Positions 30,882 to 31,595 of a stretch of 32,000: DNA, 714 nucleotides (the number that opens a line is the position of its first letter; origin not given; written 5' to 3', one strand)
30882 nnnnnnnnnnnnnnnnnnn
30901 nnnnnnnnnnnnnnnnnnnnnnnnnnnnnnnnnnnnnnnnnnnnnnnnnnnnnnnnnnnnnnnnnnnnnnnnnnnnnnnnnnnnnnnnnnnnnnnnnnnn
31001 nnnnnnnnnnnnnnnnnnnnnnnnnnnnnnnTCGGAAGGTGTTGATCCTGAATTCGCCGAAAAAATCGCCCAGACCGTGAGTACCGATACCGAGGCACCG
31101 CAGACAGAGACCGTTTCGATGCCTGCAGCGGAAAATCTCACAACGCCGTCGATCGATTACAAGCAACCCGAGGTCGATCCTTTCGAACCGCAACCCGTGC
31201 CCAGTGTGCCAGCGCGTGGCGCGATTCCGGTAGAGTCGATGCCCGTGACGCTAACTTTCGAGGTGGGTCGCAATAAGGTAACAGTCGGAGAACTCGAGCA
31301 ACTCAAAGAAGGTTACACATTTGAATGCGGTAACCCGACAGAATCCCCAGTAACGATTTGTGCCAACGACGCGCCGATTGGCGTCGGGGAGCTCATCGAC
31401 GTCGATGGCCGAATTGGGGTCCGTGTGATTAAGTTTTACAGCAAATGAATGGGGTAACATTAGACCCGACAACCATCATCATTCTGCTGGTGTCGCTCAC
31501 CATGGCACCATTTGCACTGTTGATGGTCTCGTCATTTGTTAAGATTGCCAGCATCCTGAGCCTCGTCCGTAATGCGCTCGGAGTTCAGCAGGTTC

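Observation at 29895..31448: SctQ-like T3SS protein that is mostly a giant acidic disordered region with one terminal SpoA domain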

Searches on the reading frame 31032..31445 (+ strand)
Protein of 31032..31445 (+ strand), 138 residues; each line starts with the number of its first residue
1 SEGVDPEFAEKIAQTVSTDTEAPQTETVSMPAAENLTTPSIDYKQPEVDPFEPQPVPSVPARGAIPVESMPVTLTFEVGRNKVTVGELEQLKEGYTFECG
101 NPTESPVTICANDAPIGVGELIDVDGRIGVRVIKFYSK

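Call 26: search_protein_representatives(protein=window:31032-31445:+)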
Query: 138 residues. Proteins with E-value up to 0.001 (for the whole library): 2502; up to 1e-10: 176; up to 1e-30: 10. The best 150 are listed.
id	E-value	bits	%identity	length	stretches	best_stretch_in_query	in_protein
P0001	9.8e-83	291.1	100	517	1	1-138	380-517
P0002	3.8e-69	247.1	83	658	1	2-138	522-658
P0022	3.0e-49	182.7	62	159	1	2-136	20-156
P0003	2.8e-47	176.3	58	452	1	2-138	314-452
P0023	4.8e-44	165.9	57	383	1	3-138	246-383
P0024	6.4e-44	165.5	57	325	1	5-138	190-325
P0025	8.7e-41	155.3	53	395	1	2-138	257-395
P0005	1.2e-40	154.9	56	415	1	2-138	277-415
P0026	2.1e-38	147.6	53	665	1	4-138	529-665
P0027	1.0e-35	138.9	62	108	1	36-138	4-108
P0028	1.2e-29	119.3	44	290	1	2-138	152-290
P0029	3.4e-25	104.9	61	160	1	62-137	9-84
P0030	2.8e-19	85.7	54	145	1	62-135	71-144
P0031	3.4e-19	85.4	49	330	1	46-136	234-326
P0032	4.9e-19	84.9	45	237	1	13-138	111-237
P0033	4.8e-18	81.7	39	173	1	12-138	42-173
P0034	5.6e-18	81.5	42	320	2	44-134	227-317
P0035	6.9e-18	81.2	51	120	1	63-138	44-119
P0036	1.3e-17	80.3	36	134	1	13-137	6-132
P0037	1.9e-17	79.8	53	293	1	64-138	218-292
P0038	3.5e-17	78.9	51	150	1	65-137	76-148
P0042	1.4e-16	76.9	39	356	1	7-135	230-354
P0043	3.9e-16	75.5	41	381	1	22-135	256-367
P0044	4.3e-16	75.4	38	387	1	5-136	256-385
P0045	1.1e-15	74.1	54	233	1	67-135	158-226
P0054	1.5e-14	70.4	43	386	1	40-136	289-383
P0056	2.2e-14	69.9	39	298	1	18-135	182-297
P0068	7.3e-14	68.2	51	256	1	65-136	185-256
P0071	1.4e-13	67.2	40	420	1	20-134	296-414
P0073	1.9e-13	66.8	48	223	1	65-135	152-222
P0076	2.6e-13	66.4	46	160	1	52-135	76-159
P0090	9.7e-13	64.5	35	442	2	45-134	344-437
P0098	1.6e-12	63.8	38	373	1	57-135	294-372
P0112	4.4e-12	62.4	48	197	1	52-134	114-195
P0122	8.2e-12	61.5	44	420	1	54-134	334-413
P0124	8.7e-12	61.5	39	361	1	30-132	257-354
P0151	2.3e-11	60.1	43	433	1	29-134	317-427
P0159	2.7e-11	59.8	46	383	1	63-134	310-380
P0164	3.1e-11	59.7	49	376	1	68-138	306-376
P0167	4.0e-11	59.3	37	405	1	21-134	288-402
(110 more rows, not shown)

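Call 30: list_cluster_members(proteins=[P0028, P0031, P0032, P0036, P0037, P0042, P0044, P0034, P0030, P0043])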
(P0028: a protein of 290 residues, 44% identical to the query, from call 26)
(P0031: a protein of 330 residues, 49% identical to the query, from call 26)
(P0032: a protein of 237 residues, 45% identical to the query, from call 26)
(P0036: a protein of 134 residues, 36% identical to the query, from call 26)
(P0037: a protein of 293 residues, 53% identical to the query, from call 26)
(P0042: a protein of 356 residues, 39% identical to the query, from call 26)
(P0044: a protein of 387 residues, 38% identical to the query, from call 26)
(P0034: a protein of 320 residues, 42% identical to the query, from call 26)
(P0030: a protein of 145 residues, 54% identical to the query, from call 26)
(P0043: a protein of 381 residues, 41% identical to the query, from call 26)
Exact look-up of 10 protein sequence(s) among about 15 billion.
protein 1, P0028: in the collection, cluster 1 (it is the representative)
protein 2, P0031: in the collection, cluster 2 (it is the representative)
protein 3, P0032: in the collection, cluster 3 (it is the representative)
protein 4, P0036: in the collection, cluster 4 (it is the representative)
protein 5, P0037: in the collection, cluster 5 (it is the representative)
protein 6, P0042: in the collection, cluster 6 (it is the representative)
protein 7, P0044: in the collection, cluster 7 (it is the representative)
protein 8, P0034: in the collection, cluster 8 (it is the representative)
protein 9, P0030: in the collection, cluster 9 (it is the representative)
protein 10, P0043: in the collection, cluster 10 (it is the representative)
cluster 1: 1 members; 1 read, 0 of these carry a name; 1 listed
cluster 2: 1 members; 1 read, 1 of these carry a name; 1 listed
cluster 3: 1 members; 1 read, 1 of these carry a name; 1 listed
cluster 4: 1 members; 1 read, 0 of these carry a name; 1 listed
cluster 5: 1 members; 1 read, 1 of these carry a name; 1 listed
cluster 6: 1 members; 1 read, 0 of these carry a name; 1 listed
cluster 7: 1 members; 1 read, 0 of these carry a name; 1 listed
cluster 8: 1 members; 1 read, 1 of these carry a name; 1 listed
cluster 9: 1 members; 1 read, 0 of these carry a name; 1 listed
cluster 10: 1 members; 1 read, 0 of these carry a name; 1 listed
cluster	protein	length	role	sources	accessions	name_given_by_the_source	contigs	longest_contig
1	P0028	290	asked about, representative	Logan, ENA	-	-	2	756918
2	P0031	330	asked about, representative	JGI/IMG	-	flagellar motor switch/type III secretory pathway protein FliN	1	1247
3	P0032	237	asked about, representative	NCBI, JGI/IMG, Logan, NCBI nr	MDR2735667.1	MAG: FliM/FliN family flagellar motor switch protein [Puniceicoccales bacterium] | flagellar motor switch/type III secretory pathway protein FliN | FliM/FliN family flagellar motor switch protein [Puniceicoccales bacterium]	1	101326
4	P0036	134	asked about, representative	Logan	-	-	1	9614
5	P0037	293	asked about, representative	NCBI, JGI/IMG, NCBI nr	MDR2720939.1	MAG: FliM/FliN family flagellar motor switch protein [Puniceicoccales bacterium] | flagellar motor switch/type III secretory pathway protein FliN | FliM/FliN family flagellar motor switch protein [Puniceicoccales bacterium]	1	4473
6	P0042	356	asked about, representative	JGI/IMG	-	-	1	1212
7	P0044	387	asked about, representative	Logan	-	-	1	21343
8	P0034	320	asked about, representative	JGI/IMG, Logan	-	type III secretion protein Q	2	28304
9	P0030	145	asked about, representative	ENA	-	-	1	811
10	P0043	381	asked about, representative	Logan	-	-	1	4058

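Call 31: find_encoding_contigs(protein=P0044, flank=8000, max_places=2)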
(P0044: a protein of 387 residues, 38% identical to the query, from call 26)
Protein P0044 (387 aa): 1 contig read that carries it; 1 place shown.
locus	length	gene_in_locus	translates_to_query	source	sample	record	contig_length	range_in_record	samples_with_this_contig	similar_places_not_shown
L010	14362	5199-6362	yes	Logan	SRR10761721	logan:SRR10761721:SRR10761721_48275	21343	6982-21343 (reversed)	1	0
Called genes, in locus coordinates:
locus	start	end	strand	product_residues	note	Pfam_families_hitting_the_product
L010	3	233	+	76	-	?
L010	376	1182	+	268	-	PF01514:YscJ_FliF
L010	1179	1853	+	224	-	PF06578:YscK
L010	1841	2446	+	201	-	PF06635:T3SS_SCTL, PF02108:FliH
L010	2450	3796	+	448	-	PF02874:ATP-synt_ab_N, PF00006:ATP-synt_ab, PF18269:T3SS_ATPase_C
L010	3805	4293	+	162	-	PF07321:YscO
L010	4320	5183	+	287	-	PF02120:Flg_hook (weak)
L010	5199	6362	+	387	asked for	PF28396:SepQ_C (weak), PF01052:FliMN_C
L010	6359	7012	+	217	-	PF00813:FliP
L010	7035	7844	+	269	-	PF13487:HD_5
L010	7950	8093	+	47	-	-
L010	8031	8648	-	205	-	-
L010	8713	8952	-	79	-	-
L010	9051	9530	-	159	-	PF00300:His_Phos_1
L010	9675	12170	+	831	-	PF02518:HATPase_c, PF00204:DNA_gyraseB, PF01751:Toprim, PF00986:DNA_gyraseB_C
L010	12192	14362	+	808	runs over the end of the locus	PF00521:DNA_topoisoIV, PF03989:DNA_gyraseA_C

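Call 32: find_encoding_contigs(protein=P0032, flank=8000, max_places=2)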
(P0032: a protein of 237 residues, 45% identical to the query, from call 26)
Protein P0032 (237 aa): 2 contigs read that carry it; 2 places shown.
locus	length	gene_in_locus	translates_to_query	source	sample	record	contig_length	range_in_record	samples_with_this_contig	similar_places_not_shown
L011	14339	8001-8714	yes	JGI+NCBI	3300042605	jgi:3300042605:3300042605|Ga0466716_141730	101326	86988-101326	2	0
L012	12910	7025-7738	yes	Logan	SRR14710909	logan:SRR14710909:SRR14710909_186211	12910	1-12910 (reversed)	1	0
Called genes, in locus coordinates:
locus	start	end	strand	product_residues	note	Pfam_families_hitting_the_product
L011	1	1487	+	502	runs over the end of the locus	PF00344:SecY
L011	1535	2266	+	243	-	PF00557:Peptidase_M24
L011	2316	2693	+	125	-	PF00416:Ribosomal_S13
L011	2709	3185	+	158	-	PF00411:Ribosomal_S11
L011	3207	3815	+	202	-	PF00163:Ribosomal_S4, PF01479:S4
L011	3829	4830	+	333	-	PF01193:RNA_pol_L, PF01000:RNA_pol_A_bac, PF03118:RNA_pol_A_CTD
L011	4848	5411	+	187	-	PF01196:Ribosomal_L17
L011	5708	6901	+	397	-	PF00365:PFK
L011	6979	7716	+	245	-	-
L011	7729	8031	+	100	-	-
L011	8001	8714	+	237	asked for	PF28396:SepQ_C (faint), PF01052:FliMN_C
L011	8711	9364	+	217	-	PF00813:FliP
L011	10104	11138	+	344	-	PF01595:CNNM, PF00571:CBS (faint)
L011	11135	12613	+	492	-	PF00482:T2SSF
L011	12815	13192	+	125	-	-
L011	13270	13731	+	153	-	-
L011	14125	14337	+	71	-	?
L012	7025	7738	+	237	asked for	PF28396:SepQ_C (faint), PF01052:FliMN_C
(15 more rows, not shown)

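Call 33: find_encoding_contigs(protein=P0028, flank=8000, max_places=2)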
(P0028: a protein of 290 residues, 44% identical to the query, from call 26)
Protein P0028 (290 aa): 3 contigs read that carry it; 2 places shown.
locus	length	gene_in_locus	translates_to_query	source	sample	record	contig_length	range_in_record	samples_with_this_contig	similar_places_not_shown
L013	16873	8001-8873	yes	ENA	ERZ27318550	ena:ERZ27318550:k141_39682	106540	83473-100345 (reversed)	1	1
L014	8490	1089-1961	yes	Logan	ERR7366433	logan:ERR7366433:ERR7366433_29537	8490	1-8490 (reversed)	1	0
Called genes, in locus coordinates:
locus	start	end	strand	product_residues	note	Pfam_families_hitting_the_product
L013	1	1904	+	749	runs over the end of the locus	PF07697:7TMR-HDED, PF07698:7TM-7TMR_HD, PF01966:HD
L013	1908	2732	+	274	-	PF17930:LpxI_N, PF06230:LpxI_C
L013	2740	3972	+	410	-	PF12704:MacB_PCD, PF02687:FtsX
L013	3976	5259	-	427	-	PF00437:T2SSE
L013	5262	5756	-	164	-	-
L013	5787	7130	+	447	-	PF00365:PFK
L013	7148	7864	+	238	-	-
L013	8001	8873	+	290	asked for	PF01052:FliMN_C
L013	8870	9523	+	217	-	PF00813:FliP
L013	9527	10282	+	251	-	-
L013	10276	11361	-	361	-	PF00667:FAD_binding_1, PF00175:NAD_binding_1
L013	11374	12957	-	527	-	-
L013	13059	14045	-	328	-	PF01966:HD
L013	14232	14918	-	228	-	PF13353:Fer4_12 (weak), PF04055:Radical_SAM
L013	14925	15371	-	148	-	PF02502:LacAB_rpiB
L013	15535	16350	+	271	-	-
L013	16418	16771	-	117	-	PF00453:Ribosomal_L20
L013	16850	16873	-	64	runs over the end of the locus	PF01632:Ribosomal_L35p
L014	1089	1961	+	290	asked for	PF01052:FliMN_C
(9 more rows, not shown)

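Call 43: search_solved_structures(query=window:31032-31445:+, max_evalue=0.01, show_alignments=2)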
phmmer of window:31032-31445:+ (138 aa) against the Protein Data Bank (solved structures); distinct sequences matched with E-value up to 0.01: 7.
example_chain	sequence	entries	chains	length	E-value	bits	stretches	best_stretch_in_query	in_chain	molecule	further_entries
3uep_A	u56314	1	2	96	9.2e-08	35.4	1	67-134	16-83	YscQ-C, type III secretion protein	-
1o9y_A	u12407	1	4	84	1.2e-07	35.1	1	67-135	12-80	HRCQ2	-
1o6a_A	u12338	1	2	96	1.4e-05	28.4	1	68-136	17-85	putative flagellar motor switch protein FliN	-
1yab_A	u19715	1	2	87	1.9e-05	28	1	70-136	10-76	chemotaxis protein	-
8umd_D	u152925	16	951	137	5.5e-05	26.4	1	68-134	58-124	Flagellar motor switch protein FliN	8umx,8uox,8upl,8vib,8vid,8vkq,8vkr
4yxb_A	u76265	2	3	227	0.00012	25.4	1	68-133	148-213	Flagellar motor switch protein FliM,Flagellar motor switch protein FliN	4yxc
4yx1_A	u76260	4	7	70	0.001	22.3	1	71-135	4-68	Surface presentation of antigens protein SpaO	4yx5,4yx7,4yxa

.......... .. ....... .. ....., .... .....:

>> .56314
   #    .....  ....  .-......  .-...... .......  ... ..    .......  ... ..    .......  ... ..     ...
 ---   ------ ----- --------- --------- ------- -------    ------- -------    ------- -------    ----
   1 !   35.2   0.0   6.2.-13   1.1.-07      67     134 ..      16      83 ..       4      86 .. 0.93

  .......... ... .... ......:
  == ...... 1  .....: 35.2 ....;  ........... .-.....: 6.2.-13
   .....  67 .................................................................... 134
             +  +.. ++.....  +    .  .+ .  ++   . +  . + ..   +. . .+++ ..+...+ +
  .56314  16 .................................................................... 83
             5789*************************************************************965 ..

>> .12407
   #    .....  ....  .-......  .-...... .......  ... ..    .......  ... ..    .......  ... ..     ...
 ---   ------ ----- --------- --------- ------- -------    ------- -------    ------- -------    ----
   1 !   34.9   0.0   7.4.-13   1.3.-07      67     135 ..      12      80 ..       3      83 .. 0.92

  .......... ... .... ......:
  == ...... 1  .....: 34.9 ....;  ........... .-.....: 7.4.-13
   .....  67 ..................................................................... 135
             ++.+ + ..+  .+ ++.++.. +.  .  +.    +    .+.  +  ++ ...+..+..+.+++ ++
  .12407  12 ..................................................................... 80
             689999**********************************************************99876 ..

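Call 51: search_protein_families(library=ncbifam, proteins=[P0044, P0042, P0034, L010:4320-5180:+, L010:1179-1850:+, P0032, P0031, P0037], max_evalue=0.01)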
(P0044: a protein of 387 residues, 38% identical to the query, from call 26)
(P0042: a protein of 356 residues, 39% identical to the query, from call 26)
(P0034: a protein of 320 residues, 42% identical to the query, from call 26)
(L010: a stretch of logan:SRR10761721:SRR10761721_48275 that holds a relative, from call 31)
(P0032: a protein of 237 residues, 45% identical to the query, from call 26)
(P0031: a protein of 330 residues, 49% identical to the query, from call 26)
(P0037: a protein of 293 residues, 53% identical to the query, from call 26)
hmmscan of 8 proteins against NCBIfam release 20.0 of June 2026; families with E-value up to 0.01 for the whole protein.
P0044 (387 aa): 10 families
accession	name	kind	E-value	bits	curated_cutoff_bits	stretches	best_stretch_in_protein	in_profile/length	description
TIGR02551.1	SpaO_YscQ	equivalog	6.4e-38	131.4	100.8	1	150-382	109-298/300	type III secretion system cytoplasmic ring protein SctQ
NF005956.0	PRK08035.1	equivalog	2.8e-13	49.8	230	1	152-384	133-316/323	YscQ/HrcQ family type III secretion apparatus protein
TIGR02480.1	fliN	equivalog_domain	3.5e-13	49.3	84.05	1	316-386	5-75/77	flagellar motor switch protein FliN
NF006018.0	PRK08158.1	equivalog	1.9e-12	46.8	223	1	302-383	213-294/303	YscQ/HrcQ family type III secretion apparatus protein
NF005995.1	PRK08119.1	equivalog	1.6e-08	34.4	218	1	251-383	237-368/376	flagellar motor switch phosphatase FliY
NF005275.1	PRK06782.1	equivalog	5e-07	28.8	681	1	240-383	374-514/516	flagellar motor switch protein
NF004605.0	PRK05933.1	equivalog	1.2e-06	27.8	536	1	303-382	289-370/372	type III secretion system protein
NF006273.1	PRK08433.1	equivalog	9.6e-06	25.9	114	1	316-381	18-83/100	flagellar motor switch protein FliN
NF005277.0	PRK06789.1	equivalog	8.5e-05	22.5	81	1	318-383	6-71/74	flagellar motor switch protein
NF005276.0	PRK06788.1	equivalog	0.0061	16.6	98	0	311-383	26-98/119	flagellar motor switch protein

P0042 (356 aa): 9 families
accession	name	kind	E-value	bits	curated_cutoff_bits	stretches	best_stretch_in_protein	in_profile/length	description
TIGR02551.1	SpaO_YscQ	equivalog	3.3e-32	112.7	100.8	1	171-353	124-299/300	type III secretion system cytoplasmic ring protein SctQ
NF005956.0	PRK08035.1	equivalog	5.1e-12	45.6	230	1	163-352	141-314/323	YscQ/HrcQ family type III secretion apparatus protein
TIGR02480.1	fliN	equivalog_domain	5.7e-12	45.4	84.05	1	285-354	4-73/77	flagellar motor switch protein FliN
NF006018.0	PRK08158.1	equivalog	1.7e-11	43.7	223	1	277-353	218-294/303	YscQ/HrcQ family type III secretion apparatus protein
NF005995.1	PRK08119.1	equivalog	4.1e-07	29.8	218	1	247-353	262-368/376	flagellar motor switch phosphatase FliY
NF005277.0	PRK06789.1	equivalog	1.2e-06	28.4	81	1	288-354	6-72/74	flagellar motor switch protein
NF005275.1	PRK06782.1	equivalog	6.7e-06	25.1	681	1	247-353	410-514/516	flagellar motor switch protein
NF004605.0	PRK05933.1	equivalog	0.0013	17.8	536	1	266-353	285-371/372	type III secretion system protein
NF005276.0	PRK06788.1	equivalog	0.0051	16.9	98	1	272-352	17-97/119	flagellar motor switch protein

P0034 (320 aa): 10 families
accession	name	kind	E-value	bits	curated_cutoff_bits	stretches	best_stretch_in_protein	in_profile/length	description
TIGR02551.1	SpaO_YscQ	equivalog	1.1e-30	107.6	100.8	1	176-318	135-300/300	type III secretion system cytoplasmic ring protein SctQ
TIGR02480.1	fliN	equivalog_domain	1.1e-16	60.5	84.05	1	250-318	5-73/77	flagellar motor switch protein FliN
NF005956.0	PRK08035.1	equivalog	8.6e-14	51.4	230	1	244-317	242-315/323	YscQ/HrcQ family type III secretion apparatus protein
NF006018.0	PRK08158.1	equivalog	1.6e-08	33.9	223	1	244-317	221-294/303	YscQ/HrcQ family type III secretion apparatus protein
NF005277.0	PRK06789.1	equivalog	2.9e-08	33.6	81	1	251-318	5-72/74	flagellar motor switch protein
NF005275.1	PRK06782.1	equivalog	2.2e-07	30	681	1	247-318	444-515/516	flagellar motor switch protein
NF005995.1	PRK08119.1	equivalog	2.9e-07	30.3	218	1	249-317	300-368/376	flagellar motor switch phosphatase FliY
NF006273.1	PRK08433.1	equivalog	1.5e-05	25.3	114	1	248-318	16-86/100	flagellar motor switch protein FliN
TIGR01397.1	fliM_switch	equivalog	0.0015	17.7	219.6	1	247-317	247-317/320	flagellar motor switch protein FliM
NF004605.0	PRK05933.1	equivalog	0.0021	17.2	536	1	255-317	308-371/372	type III secretion system protein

L010:4320-5180:+ (287 aa): 1 family
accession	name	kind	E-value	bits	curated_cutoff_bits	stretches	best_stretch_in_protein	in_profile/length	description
TIGR02514.1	type_III_yscP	equivalog_domain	0.0053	16.9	76.5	1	166-266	14-108/129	type III secretion system needle length determinant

L010:1179-1850:+ (224 aa): 0 families

P0032 (237 aa): 9 families
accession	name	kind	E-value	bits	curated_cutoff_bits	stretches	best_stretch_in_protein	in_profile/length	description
TIGR02551.1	SpaO_YscQ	equivalog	3e-20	73.4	100.8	1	127-233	227-299/300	type III secretion system cytoplasmic ring protein SctQ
TIGR02480.1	fliN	equivalog_domain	3.6e-12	46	84.05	1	170-236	9-75/77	flagellar motor switch protein FliN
NF005956.0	PRK08035.1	equivalog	2.3e-07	30.3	230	1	172-231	254-313/323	YscQ/HrcQ family type III secretion apparatus protein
NF006018.0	PRK08158.1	equivalog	3.5e-07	29.5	223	1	170-233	231-294/303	YscQ/HrcQ family type III secretion apparatus protein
NF005277.0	PRK06789.1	equivalog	3.1e-06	27.1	81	1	171-234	9-72/74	flagellar motor switch protein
NF005275.1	PRK06782.1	equivalog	3.9e-06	25.9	681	1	107-233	388-514/516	flagellar motor switch protein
NF005995.1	PRK08119.1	equivalog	0.00014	21.4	218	1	171-235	298-370/376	flagellar motor switch phosphatase FliY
NF006273.1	PRK08433.1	equivalog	0.001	19.3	114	1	161-236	13-88/100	flagellar motor switch protein FliN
NF006272.1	PRK08432.1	equivalog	0.0034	17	219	1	177-234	206-263/274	flagellar motor switch protein FliY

P0031 (330 aa): 8 families
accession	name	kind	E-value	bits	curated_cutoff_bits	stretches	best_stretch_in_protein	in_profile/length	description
TIGR02551.1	SpaO_YscQ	equivalog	6.3e-17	62.5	100.8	1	85-324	190-299/300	type III secretion system cytoplasmic ring protein SctQ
TIGR02480.1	fliN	equivalog_domain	2.3e-11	43.4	84.05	1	260-327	8-75/77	flagellar motor switch protein FliN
NF006018.0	PRK08158.1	equivalog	1.9e-09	36.9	223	1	259-327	229-297/303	YscQ/HrcQ family type III secretion apparatus protein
NF005275.1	PRK06782.1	equivalog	2.6e-09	36.3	681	1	259-326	449-516/516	flagellar motor switch protein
NF005956.0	PRK08035.1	equivalog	4.7e-08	32.6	230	1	242-325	233-316/323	YscQ/HrcQ family type III secretion apparatus protein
NF005995.1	PRK08119.1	equivalog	7.3e-06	25.7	218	1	228-329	267-373/376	flagellar motor switch phosphatase FliY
NF006272.1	PRK08432.1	equivalog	3.1e-05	23.7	219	1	268-324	206-262/274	flagellar motor switch protein FliY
NF005277.0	PRK06789.1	equivalog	0.00037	20.4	81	1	262-325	9-72/74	flagellar motor switch protein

P0037 (293 aa): 8 families
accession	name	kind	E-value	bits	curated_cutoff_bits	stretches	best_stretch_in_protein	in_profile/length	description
TIGR02551.1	SpaO_YscQ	equivalog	4.2e-18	66.3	100.8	1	146-287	197-298/300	type III secretion system cytoplasmic ring protein SctQ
NF006018.0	PRK08158.1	equivalog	3.8e-11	42.6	223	1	208-290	214-296/303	YscQ/HrcQ family type III secretion apparatus protein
TIGR02480.1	fliN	equivalog_domain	7.8e-10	38.5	84.05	1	223-291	7-75/77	flagellar motor switch protein FliN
NF005956.0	PRK08035.1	equivalog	2.2e-07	30.4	230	1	213-287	240-314/323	YscQ/HrcQ family type III secretion apparatus protein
NF005275.1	PRK06782.1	equivalog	2.6e-07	29.8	681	1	206-289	434-515/516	flagellar motor switch protein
NF005277.0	PRK06789.1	equivalog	6.8e-06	26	81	1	222-289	5-72/74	flagellar motor switch protein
NF005995.1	PRK08119.1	equivalog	0.001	18.6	218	1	167-291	252-371/376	flagellar motor switch phosphatase FliY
NF005276.0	PRK06788.1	equivalog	0.0084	16.2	98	0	209-288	19-98/119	flagellar motor switch protein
